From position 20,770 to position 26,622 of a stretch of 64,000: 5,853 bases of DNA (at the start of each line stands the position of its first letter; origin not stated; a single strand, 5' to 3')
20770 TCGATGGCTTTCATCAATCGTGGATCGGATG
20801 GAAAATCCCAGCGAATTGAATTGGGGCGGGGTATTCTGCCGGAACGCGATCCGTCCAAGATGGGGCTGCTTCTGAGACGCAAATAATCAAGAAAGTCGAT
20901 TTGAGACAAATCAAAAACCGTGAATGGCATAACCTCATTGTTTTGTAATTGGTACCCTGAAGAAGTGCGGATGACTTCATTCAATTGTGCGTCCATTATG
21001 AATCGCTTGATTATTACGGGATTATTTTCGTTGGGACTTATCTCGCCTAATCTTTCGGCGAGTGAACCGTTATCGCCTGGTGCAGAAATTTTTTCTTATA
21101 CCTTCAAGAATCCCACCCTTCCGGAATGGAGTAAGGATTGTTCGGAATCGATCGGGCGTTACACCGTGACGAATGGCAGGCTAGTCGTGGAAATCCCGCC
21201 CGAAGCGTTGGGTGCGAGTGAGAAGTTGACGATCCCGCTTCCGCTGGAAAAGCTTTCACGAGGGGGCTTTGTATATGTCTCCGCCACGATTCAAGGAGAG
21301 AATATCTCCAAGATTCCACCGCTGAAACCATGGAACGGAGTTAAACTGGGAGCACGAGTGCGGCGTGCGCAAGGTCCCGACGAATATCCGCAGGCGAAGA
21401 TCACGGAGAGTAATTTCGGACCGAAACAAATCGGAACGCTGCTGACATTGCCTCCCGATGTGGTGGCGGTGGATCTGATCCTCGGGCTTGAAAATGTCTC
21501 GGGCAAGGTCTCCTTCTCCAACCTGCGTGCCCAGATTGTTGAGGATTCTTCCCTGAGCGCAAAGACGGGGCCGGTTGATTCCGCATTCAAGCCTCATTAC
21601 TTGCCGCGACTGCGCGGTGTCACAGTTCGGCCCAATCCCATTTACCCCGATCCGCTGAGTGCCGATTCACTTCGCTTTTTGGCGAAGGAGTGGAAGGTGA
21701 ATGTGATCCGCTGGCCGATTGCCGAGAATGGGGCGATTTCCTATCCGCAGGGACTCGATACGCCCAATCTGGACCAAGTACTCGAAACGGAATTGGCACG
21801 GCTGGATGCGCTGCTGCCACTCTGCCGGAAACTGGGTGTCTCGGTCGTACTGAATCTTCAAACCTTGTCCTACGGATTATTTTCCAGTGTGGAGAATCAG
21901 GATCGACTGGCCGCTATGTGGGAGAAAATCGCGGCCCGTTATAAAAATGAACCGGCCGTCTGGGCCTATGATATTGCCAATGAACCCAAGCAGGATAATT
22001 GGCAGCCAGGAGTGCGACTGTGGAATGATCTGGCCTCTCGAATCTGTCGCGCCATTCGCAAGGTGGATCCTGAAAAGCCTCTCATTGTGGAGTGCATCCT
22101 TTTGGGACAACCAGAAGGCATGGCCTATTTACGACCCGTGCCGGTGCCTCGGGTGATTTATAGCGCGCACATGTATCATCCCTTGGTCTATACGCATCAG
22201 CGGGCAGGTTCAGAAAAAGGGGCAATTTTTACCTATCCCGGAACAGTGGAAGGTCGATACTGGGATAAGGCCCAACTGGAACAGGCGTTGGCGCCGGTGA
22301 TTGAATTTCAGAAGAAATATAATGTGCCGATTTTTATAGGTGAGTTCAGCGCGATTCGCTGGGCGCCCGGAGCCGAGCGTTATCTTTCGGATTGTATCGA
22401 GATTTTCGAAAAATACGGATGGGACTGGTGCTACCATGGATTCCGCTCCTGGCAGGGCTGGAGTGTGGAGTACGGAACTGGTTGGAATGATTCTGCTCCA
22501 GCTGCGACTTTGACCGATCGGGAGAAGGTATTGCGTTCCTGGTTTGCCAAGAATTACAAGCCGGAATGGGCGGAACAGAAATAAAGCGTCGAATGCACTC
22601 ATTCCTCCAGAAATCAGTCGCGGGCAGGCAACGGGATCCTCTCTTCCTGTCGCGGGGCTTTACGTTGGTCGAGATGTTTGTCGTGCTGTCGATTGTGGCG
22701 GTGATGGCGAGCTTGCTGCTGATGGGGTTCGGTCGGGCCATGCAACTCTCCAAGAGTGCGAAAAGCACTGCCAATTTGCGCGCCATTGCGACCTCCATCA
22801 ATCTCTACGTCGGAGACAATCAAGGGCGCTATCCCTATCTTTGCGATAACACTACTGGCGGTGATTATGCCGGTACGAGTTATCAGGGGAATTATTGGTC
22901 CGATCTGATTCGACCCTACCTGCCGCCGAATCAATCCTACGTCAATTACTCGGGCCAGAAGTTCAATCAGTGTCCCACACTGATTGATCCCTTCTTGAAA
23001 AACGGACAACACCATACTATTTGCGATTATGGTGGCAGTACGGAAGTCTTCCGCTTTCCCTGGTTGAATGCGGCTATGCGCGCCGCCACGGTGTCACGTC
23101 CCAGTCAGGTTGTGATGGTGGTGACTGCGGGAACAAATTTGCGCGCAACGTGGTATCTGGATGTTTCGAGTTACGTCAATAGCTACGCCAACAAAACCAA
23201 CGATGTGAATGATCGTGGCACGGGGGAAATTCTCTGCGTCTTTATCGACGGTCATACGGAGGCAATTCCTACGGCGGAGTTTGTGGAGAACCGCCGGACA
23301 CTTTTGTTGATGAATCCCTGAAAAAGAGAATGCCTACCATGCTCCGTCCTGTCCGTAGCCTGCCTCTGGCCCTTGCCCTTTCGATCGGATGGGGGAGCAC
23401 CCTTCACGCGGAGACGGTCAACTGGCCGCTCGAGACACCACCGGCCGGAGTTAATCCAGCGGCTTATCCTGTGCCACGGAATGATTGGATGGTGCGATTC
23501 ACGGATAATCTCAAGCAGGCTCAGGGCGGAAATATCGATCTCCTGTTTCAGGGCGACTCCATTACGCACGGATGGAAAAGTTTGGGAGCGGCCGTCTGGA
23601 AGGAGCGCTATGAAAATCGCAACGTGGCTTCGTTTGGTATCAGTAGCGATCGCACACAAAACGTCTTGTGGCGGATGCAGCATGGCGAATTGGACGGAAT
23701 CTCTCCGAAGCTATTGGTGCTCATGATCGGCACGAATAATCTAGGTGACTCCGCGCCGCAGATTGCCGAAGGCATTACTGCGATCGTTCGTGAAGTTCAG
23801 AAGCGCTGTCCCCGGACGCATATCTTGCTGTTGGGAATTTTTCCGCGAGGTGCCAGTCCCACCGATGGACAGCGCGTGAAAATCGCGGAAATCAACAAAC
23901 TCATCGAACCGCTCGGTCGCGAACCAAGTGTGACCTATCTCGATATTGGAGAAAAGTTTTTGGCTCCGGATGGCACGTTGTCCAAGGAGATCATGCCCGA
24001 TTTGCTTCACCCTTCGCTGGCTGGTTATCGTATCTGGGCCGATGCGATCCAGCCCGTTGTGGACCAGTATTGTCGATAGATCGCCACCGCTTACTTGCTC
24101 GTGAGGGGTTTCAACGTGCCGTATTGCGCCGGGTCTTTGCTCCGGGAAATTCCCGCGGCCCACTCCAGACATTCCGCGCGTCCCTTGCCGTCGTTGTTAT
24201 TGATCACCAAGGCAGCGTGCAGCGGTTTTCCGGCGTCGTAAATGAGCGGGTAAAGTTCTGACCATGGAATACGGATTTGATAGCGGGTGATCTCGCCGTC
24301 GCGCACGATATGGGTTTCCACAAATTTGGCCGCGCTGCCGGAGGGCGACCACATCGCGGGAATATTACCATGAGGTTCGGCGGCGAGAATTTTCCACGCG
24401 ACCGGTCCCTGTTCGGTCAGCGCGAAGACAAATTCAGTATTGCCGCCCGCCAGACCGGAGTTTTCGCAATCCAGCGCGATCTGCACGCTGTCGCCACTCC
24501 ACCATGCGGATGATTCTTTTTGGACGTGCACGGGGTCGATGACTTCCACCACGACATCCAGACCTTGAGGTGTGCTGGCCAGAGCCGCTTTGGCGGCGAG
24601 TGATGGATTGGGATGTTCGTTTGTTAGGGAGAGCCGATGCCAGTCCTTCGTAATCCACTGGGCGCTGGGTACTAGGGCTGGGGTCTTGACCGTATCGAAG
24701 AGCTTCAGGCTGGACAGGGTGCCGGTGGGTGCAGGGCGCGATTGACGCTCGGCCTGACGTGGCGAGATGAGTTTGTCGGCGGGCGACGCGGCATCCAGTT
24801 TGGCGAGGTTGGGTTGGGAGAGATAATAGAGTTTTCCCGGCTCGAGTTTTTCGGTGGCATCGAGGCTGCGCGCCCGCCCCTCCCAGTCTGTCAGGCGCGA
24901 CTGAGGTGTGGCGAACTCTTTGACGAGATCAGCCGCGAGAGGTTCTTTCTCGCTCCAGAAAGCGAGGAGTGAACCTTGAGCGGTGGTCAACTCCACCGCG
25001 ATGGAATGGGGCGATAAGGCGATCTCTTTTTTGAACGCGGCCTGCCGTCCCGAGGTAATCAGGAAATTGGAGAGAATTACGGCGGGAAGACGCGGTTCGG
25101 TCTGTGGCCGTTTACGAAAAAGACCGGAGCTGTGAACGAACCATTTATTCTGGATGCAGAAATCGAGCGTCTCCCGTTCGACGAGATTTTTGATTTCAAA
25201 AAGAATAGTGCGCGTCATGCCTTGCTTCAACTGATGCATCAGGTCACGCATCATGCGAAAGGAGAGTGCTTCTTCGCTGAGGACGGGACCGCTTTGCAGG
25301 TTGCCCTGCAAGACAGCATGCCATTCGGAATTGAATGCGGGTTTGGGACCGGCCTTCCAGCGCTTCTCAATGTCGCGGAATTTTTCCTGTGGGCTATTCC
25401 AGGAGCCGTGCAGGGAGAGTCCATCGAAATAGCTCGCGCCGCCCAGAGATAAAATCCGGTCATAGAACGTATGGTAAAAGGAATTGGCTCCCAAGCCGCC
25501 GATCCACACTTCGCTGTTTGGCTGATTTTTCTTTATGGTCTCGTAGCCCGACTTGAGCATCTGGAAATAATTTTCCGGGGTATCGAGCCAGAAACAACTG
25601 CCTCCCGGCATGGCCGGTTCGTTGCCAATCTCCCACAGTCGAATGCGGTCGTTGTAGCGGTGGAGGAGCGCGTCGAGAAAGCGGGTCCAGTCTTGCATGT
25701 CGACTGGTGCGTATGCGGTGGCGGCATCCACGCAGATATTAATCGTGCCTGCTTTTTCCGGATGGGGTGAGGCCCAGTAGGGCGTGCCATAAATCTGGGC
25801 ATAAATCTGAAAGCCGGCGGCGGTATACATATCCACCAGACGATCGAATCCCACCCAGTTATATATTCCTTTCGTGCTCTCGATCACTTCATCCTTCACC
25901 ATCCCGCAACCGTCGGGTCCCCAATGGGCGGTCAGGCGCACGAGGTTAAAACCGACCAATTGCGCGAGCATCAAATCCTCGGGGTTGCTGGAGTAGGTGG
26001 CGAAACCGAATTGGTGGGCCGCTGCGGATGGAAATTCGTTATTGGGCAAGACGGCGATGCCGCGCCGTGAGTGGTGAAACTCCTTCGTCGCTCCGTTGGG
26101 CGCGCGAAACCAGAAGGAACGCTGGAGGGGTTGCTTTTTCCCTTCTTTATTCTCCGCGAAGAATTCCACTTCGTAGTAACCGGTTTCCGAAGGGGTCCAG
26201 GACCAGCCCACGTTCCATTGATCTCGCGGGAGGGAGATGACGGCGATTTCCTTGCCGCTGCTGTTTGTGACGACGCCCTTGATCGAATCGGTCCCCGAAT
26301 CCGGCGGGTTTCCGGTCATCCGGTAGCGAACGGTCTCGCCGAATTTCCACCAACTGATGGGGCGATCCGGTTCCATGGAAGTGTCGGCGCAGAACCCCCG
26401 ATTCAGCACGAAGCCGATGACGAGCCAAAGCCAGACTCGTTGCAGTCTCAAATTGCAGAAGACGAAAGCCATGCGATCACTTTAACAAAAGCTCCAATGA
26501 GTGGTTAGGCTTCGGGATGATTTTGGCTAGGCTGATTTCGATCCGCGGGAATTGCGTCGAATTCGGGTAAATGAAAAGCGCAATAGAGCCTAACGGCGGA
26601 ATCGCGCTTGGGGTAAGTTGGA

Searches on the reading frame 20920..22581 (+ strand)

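Call 10: search_protein_families(library=pfam, proteins=[window:20920-22581:+], max_evalue=0.001)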
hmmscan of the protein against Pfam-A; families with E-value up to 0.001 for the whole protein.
window:20920-22581:+ (554 aa): 1 family
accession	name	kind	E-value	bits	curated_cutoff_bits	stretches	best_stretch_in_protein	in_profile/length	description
PF00150.24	Cellulase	-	1.3e-30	107.3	23.5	1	245-505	21-265/272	Cellulase (glycosyl hydrolase family 5)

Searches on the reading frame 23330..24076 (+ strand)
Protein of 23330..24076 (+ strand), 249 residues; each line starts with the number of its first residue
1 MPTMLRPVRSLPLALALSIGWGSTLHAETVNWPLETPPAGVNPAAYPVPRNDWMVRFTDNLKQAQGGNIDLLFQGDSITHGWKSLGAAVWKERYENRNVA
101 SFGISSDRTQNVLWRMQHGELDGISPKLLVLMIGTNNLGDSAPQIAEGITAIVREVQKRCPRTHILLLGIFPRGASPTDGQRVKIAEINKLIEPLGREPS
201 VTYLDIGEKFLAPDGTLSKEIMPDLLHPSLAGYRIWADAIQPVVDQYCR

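Call 10: search_protein_families(library=pfam, proteins=[window:23330-24076:+], max_evalue=0.001)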
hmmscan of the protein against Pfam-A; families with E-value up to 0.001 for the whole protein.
window:23330-24076:+ (249 aa): 2 families
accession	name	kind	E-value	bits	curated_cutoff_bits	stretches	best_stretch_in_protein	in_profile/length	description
PF13472.12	Lipase_GDSL_2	-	3.2e-29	103.1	32.9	1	75-235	3-178/178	GDSL-like Lipase/Acylhydrolase family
PF00657.28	Lipase_GDSL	-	1e-12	49.1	23.6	1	75-240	5-208/208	GDSL-like Lipase/Acylhydrolase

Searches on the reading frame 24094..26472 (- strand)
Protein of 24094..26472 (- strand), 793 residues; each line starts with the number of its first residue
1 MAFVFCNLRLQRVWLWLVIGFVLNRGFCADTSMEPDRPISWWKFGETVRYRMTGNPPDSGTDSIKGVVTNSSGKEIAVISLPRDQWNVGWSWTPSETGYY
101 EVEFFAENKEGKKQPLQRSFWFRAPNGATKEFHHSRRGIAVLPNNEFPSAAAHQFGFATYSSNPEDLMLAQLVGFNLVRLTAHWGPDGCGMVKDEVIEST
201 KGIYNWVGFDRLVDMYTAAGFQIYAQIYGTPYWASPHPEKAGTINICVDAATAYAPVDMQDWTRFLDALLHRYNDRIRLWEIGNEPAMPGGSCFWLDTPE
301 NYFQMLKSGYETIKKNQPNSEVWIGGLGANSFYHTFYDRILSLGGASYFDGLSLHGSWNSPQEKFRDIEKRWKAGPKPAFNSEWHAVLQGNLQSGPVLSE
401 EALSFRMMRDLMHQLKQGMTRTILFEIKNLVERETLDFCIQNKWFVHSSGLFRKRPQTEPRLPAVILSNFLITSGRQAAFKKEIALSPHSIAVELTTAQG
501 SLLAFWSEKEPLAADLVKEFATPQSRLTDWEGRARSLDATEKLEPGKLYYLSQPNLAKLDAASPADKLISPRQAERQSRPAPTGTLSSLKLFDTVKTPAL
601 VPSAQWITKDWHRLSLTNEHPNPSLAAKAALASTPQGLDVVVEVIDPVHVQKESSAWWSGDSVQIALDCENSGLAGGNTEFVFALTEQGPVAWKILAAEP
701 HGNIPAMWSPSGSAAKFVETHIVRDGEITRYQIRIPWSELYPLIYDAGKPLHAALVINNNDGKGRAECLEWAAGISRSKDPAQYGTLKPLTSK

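Call 10: search_protein_families(library=pfam, proteins=[window:24094-26472:-], max_evalue=0.001)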
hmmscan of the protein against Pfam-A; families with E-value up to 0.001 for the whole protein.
window:24094-26472:- (793 aa): 1 family
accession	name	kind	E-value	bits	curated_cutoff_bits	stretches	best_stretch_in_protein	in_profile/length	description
PF06452.16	CBM9_1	-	8e-06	26.3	23.4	1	623-788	29-181/185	Carbohydrate family 9 binding domain-like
